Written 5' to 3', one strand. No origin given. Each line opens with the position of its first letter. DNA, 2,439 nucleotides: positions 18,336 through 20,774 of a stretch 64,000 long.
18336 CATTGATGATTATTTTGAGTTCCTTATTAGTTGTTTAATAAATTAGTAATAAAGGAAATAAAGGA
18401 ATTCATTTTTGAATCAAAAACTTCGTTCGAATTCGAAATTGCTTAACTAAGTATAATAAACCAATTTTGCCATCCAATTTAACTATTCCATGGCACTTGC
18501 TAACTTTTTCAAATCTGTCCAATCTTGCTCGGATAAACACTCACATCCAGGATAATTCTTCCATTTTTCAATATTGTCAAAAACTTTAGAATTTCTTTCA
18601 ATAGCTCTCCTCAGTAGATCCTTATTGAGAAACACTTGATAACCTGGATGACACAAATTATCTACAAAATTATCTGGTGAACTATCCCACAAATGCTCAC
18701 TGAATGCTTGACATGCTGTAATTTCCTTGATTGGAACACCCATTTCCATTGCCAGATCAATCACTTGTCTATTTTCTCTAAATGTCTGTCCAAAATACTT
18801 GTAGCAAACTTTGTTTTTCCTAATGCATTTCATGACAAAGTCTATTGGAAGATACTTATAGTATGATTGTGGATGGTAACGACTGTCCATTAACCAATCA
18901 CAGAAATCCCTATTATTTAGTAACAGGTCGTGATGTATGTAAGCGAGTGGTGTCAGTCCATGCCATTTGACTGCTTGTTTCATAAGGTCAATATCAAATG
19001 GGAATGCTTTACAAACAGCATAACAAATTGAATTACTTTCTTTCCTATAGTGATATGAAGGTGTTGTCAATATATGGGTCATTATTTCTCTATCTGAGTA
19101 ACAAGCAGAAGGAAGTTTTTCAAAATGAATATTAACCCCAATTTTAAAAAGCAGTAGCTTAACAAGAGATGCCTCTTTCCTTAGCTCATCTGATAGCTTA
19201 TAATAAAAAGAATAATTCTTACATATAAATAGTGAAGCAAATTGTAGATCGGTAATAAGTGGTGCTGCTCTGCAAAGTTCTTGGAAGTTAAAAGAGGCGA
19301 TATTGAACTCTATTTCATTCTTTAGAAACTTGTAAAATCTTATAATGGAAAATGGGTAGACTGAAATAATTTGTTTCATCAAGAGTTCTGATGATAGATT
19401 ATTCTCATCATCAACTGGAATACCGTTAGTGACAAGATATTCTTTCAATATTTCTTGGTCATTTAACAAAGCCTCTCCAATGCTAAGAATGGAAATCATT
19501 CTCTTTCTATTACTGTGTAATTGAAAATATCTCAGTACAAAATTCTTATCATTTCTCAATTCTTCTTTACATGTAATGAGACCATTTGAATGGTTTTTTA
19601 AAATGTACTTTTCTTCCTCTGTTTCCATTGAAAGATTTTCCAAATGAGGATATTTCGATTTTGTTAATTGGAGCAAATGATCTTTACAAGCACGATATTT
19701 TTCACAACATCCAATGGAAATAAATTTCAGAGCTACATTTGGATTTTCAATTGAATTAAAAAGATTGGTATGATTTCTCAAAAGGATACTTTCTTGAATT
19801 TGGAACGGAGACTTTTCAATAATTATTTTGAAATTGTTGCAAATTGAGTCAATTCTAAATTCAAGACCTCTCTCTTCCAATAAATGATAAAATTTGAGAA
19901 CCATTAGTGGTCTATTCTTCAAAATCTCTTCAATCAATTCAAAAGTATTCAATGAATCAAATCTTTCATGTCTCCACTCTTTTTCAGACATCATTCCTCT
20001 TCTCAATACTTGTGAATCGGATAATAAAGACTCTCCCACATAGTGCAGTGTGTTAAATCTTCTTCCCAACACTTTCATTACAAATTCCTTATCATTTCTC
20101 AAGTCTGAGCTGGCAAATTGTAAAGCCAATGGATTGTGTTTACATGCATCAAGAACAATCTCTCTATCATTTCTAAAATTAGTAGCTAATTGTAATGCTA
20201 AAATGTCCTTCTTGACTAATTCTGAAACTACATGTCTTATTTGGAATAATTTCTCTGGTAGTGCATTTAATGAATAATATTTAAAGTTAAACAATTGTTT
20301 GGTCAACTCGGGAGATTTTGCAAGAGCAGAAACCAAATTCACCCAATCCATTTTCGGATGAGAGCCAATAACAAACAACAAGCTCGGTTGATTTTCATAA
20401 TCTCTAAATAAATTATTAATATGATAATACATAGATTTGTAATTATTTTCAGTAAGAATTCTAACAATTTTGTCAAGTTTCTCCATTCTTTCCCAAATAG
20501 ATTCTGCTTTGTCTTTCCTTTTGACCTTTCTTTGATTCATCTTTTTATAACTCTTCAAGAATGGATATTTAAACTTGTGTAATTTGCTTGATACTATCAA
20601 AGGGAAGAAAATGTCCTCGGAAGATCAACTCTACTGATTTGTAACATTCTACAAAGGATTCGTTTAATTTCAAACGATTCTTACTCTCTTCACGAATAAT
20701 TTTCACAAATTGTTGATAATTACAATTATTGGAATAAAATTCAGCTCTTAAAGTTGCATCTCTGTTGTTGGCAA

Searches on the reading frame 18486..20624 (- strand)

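Call 19: search_protein_families(library=pfam, max_evalue=0.001, proteins=[window:18486-20624:-])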
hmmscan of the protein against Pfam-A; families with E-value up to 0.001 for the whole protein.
window:18486-20624:- (713 aa): 1 family
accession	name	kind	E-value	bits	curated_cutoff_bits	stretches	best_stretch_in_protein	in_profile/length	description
PF13475.11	DUF4116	-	3.9e-30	103.6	24.9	2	153-200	1-48/49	Domain of unknown function (DUF4116)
